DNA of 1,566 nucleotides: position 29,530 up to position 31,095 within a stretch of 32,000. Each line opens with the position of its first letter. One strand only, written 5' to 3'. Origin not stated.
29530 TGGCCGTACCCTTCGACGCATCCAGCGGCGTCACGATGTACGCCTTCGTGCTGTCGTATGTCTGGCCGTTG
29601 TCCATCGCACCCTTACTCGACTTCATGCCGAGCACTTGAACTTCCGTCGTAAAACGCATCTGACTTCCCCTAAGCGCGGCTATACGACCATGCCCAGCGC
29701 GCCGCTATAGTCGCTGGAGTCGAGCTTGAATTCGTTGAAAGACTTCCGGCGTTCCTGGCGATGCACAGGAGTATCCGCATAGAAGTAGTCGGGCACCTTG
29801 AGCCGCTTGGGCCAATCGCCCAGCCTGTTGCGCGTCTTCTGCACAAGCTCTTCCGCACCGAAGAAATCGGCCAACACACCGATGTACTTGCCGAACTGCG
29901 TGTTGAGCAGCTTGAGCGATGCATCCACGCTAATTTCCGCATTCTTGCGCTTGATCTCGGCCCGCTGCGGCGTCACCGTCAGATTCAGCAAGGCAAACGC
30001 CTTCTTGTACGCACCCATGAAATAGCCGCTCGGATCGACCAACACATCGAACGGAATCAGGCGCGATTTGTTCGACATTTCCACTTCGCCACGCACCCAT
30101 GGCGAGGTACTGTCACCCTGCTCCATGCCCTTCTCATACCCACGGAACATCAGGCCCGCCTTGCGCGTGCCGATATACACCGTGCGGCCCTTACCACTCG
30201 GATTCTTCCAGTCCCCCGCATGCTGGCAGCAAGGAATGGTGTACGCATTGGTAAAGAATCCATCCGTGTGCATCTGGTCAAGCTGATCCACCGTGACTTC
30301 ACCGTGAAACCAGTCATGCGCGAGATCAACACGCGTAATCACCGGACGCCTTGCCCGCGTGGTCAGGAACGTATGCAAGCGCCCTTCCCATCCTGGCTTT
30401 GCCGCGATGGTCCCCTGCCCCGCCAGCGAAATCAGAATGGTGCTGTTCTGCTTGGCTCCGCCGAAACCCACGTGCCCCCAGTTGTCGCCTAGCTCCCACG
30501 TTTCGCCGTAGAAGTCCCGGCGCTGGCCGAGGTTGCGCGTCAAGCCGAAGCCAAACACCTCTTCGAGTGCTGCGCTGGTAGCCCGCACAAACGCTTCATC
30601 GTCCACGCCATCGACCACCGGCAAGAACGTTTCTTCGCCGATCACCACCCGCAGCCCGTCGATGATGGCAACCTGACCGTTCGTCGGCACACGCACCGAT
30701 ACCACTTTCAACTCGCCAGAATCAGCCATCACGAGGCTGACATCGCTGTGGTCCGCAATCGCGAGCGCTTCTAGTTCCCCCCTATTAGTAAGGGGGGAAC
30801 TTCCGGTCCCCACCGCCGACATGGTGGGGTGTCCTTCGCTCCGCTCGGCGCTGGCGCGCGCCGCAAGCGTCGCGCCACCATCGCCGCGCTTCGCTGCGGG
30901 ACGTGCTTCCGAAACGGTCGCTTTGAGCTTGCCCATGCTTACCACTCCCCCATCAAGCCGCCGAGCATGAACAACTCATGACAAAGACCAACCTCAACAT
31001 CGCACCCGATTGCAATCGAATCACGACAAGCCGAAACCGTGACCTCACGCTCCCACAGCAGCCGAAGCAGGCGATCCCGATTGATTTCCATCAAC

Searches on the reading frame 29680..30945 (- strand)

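Call 34: search_protein_families(library=pfam, proteins=[window:29680-30945:-], max_evalue=0.001)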
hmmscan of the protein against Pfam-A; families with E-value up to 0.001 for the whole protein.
window:29680-30945:- (421 aa): 1 family
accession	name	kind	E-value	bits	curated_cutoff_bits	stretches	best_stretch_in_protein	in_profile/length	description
PF02486.25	Rep_trans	-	1.1e-25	90.9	29.6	1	202-348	2-175/201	Replication initiation factor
